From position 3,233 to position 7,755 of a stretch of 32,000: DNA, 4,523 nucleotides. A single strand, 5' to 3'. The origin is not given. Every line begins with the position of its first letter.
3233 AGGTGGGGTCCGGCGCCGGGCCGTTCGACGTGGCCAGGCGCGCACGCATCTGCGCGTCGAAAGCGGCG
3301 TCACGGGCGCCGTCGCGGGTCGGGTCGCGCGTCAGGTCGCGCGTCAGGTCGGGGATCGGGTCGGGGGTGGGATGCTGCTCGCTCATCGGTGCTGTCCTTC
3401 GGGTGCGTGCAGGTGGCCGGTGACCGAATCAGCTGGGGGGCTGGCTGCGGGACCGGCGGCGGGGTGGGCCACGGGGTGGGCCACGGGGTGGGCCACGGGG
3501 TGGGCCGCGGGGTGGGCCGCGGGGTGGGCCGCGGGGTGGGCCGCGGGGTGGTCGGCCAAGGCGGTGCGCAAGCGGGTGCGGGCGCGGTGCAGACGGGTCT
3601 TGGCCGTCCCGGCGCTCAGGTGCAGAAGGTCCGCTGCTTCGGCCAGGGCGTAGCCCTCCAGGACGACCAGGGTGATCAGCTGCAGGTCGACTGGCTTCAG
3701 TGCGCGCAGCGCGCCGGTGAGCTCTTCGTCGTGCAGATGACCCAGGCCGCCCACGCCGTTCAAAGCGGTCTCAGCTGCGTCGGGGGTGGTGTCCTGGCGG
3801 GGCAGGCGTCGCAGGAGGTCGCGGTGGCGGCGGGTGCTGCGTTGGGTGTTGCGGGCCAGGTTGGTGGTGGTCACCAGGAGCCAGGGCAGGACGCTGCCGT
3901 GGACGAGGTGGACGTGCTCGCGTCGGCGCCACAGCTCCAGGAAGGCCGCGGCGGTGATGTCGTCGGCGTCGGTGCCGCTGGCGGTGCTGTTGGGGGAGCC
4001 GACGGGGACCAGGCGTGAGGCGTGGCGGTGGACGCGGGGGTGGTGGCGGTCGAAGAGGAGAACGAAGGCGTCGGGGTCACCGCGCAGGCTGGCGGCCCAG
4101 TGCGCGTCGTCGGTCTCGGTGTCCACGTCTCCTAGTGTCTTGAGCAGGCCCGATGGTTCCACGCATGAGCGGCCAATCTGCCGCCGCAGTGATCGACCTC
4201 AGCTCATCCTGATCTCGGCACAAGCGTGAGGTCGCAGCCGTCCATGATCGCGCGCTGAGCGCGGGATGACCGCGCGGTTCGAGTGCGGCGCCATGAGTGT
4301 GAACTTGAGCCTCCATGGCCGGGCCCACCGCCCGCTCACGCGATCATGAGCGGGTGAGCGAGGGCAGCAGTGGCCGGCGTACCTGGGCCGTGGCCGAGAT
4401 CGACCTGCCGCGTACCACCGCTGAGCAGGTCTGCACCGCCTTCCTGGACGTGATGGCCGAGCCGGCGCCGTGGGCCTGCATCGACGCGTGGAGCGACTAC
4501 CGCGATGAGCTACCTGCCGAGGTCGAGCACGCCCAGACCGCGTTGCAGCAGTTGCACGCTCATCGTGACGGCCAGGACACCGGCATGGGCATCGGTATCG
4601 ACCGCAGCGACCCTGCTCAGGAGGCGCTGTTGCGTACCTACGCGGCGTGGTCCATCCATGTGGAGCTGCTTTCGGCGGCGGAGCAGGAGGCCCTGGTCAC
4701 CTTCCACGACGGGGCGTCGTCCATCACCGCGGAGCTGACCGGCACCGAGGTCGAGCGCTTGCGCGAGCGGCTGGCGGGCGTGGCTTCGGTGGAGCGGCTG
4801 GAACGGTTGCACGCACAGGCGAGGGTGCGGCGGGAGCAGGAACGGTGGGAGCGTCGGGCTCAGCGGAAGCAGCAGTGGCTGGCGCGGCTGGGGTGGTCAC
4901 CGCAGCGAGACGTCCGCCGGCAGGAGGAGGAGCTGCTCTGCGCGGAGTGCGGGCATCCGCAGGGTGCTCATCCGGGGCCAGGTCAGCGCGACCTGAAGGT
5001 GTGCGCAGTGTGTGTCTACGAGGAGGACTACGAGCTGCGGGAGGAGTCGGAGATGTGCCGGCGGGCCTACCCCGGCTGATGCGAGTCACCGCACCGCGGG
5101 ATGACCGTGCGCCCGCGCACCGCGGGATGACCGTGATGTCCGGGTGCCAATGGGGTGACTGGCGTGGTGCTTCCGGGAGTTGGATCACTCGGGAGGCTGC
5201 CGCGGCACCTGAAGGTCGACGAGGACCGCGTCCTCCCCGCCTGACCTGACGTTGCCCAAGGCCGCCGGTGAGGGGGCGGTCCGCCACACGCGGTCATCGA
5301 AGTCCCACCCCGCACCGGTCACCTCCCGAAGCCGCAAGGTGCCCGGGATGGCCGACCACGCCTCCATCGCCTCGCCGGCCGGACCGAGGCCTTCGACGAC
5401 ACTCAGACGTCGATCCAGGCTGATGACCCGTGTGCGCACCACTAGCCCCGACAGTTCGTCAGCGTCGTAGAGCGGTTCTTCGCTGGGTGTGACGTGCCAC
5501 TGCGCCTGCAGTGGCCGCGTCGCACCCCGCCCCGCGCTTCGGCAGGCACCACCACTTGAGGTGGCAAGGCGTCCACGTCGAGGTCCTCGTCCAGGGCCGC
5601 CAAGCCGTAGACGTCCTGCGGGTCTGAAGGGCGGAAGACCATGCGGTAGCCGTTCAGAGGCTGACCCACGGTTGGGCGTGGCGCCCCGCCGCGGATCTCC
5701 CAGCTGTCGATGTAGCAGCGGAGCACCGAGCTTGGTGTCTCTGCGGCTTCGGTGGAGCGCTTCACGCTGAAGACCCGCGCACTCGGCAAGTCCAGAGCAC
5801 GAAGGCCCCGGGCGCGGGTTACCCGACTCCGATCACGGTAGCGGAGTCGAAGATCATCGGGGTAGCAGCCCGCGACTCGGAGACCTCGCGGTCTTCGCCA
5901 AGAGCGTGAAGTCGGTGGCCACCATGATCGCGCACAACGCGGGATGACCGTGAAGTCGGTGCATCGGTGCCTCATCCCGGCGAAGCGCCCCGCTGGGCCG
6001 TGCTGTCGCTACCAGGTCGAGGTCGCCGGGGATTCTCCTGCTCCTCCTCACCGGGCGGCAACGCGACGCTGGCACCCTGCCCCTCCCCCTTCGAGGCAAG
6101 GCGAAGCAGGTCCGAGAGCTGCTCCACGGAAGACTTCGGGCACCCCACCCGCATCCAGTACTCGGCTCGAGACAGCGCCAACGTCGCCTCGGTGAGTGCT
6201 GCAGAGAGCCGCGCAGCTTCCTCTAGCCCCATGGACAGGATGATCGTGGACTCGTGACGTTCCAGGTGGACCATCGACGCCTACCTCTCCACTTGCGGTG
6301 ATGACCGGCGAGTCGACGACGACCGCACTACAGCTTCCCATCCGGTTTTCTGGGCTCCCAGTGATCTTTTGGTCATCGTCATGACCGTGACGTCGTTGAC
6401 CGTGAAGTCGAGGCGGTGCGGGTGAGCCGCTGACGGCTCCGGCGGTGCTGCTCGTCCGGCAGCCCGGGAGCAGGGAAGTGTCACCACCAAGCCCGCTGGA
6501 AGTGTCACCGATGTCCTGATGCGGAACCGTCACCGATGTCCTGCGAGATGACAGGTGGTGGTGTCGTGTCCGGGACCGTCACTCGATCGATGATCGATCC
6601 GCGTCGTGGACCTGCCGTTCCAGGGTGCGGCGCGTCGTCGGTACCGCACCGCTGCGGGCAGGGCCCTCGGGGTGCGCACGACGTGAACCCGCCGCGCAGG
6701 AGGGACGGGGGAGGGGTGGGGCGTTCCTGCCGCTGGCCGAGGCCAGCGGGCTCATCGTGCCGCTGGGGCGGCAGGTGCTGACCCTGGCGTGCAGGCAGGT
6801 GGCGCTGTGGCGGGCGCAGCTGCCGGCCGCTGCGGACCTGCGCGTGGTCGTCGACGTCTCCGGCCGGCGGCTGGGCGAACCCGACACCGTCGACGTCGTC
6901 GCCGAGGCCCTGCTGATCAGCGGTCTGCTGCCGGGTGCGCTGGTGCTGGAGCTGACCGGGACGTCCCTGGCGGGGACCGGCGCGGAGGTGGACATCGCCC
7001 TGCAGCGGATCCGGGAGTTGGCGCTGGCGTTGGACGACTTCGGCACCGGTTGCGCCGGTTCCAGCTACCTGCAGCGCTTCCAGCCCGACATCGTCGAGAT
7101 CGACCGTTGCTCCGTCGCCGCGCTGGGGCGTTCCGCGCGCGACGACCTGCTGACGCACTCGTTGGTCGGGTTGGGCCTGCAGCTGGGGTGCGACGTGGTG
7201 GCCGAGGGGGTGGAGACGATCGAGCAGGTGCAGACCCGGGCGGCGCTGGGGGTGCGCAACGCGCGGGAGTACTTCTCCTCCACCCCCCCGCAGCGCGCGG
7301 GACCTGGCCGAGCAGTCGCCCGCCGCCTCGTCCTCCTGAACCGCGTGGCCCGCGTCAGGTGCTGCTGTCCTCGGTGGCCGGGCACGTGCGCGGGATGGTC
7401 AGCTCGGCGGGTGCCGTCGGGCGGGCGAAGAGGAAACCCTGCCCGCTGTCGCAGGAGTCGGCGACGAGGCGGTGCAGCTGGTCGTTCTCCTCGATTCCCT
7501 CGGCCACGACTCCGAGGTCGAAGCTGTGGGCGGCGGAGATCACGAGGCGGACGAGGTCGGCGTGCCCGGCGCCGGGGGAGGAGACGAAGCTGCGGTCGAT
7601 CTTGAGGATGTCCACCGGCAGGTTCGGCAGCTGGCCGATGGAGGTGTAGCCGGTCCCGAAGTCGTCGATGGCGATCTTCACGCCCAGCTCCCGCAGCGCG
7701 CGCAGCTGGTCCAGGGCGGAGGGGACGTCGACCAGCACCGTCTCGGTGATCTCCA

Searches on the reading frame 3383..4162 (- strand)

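Call 50: search_protein_families(library=pfam, proteins=[window:3383-4162:-], max_evalue=0.00001)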
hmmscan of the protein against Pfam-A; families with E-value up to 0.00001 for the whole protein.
window:3383-4162:- (259 aa): 4 families
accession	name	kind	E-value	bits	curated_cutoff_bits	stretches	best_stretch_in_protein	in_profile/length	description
PF08281.18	Sigma70_r4_2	-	2.2e-10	40.5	25.7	1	146-198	2-54/54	Sigma-70, region 4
PF04542.20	Sigma70_r2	-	2.7e-10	40.3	24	1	36-112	1-70/71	Sigma-70 region 2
PF04545.22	Sigma70_r4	-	9.1e-07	28.7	24.1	1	151-199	1-49/50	Sigma-70, region 4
PF07638.17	Sigma70_ECF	-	3.5e-06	27.5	21.1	1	146-203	127-184/185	ECF sigma factor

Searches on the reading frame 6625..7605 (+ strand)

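Call 50: search_protein_families(library=pfam, proteins=[window:6625-7605:+], max_evalue=0.00001)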
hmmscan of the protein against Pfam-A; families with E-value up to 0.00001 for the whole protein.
window:6625-7605:+ (326 aa): 1 family
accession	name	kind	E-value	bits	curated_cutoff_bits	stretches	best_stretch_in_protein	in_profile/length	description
PF00563.25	EAL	-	4.3e-30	105.3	31.3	1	33-211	49-226/236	EAL domain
